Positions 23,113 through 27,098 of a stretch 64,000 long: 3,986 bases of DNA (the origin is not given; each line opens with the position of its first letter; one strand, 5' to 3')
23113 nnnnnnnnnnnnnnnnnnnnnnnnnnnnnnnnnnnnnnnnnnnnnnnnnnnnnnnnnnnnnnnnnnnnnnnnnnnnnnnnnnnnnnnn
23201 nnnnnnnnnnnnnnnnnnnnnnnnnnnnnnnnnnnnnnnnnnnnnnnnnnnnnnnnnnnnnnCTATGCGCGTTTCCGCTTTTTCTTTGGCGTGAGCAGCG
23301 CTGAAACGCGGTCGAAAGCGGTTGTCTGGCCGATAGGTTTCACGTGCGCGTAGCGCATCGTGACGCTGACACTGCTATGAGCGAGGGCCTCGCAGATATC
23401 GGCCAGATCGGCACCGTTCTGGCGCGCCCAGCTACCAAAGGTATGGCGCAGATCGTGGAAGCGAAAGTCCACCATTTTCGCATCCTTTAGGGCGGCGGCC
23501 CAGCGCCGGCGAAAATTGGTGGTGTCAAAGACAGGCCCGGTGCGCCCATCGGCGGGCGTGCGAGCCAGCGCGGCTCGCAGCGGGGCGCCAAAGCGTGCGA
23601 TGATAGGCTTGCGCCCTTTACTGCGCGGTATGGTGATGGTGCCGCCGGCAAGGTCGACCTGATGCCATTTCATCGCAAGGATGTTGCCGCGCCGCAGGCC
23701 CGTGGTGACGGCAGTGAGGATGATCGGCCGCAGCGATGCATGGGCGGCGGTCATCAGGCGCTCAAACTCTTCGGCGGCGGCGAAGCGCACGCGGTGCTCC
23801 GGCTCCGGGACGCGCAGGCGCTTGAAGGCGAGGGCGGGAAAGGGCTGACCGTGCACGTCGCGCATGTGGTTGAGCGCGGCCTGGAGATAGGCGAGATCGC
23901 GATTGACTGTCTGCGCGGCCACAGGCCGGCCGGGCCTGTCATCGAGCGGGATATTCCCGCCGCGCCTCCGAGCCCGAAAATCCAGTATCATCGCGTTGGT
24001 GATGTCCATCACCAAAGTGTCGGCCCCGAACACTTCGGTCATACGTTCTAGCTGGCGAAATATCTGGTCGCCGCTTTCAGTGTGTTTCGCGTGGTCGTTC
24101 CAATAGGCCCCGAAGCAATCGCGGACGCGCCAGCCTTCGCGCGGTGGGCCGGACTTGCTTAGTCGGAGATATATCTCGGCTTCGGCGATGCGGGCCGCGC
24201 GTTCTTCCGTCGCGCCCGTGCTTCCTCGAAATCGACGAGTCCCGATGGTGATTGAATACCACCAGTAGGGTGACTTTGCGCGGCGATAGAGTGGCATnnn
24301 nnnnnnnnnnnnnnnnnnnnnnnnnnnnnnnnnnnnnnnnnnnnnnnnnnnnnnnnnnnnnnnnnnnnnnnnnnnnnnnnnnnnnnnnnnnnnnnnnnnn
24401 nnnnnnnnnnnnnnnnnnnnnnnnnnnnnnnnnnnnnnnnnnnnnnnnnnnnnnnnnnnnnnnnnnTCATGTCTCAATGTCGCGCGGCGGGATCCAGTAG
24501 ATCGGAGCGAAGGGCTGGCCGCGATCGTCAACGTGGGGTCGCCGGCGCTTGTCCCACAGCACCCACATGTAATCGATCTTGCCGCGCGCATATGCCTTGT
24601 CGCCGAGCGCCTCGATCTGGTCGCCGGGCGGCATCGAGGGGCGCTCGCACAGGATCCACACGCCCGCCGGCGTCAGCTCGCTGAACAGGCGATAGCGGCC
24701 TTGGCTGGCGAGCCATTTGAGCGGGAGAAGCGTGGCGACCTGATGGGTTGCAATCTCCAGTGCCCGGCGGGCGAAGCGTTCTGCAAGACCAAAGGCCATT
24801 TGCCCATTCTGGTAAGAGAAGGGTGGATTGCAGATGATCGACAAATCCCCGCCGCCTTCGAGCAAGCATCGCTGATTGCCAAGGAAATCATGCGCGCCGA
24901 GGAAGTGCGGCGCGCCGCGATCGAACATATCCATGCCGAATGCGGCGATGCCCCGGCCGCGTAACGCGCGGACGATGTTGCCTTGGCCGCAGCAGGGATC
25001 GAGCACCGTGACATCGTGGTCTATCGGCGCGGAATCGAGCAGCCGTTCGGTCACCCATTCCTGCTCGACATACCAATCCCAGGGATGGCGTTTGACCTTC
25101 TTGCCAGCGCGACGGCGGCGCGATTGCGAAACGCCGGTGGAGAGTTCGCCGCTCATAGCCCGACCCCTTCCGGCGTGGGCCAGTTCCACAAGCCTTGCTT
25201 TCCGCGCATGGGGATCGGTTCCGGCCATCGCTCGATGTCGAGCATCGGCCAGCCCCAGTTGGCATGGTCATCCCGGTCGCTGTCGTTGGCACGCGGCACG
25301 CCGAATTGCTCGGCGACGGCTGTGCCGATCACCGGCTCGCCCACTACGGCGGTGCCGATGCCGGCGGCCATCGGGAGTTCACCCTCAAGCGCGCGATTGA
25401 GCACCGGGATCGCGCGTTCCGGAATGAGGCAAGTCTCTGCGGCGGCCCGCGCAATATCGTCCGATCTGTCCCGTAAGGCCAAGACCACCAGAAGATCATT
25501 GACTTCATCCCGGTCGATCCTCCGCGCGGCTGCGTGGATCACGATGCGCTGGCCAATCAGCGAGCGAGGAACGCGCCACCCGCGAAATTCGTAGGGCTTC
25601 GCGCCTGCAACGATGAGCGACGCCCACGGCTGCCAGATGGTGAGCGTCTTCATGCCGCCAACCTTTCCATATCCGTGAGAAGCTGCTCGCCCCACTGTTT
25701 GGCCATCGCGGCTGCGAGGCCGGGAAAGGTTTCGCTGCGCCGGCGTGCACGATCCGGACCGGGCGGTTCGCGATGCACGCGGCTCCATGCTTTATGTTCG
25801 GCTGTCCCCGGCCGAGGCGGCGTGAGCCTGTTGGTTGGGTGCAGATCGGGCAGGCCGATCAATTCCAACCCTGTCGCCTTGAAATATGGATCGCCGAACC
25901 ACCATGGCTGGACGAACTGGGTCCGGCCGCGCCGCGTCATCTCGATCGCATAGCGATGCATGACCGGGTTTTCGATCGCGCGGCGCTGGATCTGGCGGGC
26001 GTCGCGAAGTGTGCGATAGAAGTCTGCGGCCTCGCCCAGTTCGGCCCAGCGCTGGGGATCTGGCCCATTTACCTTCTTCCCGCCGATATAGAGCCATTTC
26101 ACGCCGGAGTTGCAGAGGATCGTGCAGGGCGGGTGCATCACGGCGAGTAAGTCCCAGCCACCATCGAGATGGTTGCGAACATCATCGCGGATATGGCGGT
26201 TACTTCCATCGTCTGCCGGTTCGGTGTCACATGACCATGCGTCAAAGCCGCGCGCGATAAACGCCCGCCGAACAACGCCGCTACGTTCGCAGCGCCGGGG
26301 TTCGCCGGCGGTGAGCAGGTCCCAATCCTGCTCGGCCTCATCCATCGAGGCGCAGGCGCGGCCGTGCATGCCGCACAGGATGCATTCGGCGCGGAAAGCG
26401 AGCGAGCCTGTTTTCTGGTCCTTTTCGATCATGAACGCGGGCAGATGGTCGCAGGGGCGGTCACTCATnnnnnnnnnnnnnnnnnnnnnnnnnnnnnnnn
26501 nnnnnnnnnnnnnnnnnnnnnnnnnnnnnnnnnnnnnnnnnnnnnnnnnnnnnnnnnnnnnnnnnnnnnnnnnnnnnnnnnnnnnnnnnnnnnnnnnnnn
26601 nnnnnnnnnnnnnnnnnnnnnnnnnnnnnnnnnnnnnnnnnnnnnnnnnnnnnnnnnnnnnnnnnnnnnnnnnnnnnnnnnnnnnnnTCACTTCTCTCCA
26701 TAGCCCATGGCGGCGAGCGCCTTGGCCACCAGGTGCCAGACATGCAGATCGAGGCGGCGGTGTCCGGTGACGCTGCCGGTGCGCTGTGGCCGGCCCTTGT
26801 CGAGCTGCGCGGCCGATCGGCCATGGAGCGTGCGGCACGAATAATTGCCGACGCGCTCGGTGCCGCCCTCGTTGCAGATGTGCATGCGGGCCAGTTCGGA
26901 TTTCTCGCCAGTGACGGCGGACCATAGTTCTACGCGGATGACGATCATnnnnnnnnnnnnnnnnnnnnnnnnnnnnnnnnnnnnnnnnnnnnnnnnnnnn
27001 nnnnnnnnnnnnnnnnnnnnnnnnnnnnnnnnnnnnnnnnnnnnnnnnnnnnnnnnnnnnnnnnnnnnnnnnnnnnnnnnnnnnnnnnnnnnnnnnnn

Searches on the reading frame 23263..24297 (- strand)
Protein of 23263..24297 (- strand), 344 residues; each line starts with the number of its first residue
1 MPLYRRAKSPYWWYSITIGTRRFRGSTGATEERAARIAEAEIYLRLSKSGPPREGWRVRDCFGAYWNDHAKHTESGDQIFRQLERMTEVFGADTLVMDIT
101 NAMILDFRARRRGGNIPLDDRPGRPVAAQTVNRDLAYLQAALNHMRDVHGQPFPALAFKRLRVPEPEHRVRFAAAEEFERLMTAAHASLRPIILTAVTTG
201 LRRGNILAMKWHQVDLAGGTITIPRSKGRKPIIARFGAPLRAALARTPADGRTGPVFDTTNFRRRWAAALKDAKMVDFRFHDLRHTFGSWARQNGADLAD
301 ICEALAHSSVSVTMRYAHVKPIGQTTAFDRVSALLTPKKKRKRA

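Call 66: search_protein_families(library=pfam, proteins=[window:23263-24297:-], max_evalue=0.001)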
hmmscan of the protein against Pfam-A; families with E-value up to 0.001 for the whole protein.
window:23263-24297:- (344 aa): 2 families
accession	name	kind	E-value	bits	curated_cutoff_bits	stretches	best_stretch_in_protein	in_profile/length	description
PF00589.27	Phage_integrase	-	9.4e-25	87.8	27.1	1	174-320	4-169/172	Phage integrase family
PF24624.1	Int_N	-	5.8e-07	30.6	27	1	59-148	6-84/100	Phage integrase, N-terminal domain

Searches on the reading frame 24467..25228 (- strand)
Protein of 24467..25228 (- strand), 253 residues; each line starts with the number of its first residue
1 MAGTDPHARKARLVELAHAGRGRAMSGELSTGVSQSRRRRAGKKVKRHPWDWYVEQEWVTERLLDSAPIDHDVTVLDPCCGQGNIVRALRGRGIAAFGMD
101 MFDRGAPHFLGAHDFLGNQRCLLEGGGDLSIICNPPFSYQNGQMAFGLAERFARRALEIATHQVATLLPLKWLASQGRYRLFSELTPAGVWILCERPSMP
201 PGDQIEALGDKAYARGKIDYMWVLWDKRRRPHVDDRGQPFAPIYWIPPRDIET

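Call 66: search_protein_families(library=pfam, proteins=[window:24467-25228:-], max_evalue=0.001)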
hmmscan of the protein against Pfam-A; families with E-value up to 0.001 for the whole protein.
window:24467-25228:- (253 aa): 0 families

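Call 86: search_protein_families(library=phrogs, proteins=[window:24467-25228:-], max_evalue=0.001)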
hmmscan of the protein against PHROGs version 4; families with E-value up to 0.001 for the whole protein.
window:24467-25228:- (253 aa): 1 family
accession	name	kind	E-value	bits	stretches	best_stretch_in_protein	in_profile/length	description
phrog_799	-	other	1.3e-41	144.2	1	41-251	203-384/458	DNA methyltransferase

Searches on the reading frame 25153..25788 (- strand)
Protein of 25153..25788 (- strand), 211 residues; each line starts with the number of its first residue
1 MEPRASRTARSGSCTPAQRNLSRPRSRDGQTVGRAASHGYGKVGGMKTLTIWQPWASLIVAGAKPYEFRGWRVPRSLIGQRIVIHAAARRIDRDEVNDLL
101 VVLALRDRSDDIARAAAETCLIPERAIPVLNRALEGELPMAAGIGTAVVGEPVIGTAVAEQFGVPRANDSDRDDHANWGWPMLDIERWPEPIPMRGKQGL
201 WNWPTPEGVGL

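Call 86: search_protein_families(library=phrogs, proteins=[window:25153-25788:-], max_evalue=0.001)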
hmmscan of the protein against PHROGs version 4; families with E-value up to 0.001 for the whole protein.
window:25153-25788:- (211 aa): 1 family
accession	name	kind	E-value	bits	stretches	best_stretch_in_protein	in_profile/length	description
phrog_3193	-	unknown function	5.1e-26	92.8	1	45-206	84-209/269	-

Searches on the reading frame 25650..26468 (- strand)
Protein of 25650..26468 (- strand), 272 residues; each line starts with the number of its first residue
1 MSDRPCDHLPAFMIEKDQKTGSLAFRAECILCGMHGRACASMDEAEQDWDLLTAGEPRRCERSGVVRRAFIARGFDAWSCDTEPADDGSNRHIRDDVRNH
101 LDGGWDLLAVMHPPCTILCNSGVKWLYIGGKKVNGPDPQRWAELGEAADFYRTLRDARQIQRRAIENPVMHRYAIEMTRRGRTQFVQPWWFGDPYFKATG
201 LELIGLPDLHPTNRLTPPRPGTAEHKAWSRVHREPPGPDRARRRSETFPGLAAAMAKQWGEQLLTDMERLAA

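Call 86: search_protein_families(library=phrogs, proteins=[window:25650-26468:-], max_evalue=0.001)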
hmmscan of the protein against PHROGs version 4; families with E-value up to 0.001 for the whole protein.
window:25650-26468:- (272 aa): 2 families
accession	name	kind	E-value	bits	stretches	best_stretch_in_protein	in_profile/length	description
phrog_757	-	other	1.5e-47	162.8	1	60-268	21-227/247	DNA methyltransferase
phrog_27471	-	unknown function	4.8e-17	63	1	160-260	5-93/93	-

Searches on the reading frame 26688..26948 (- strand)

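Call 86: search_protein_families(library=phrogs, proteins=[window:26688-26948:-], max_evalue=0.001)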
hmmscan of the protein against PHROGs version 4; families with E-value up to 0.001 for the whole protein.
window:26688-26948:- (86 aa): 1 family
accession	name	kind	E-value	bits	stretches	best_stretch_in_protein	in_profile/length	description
phrog_8231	-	unknown function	2.6e-14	54.2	1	1-85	1-91/95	-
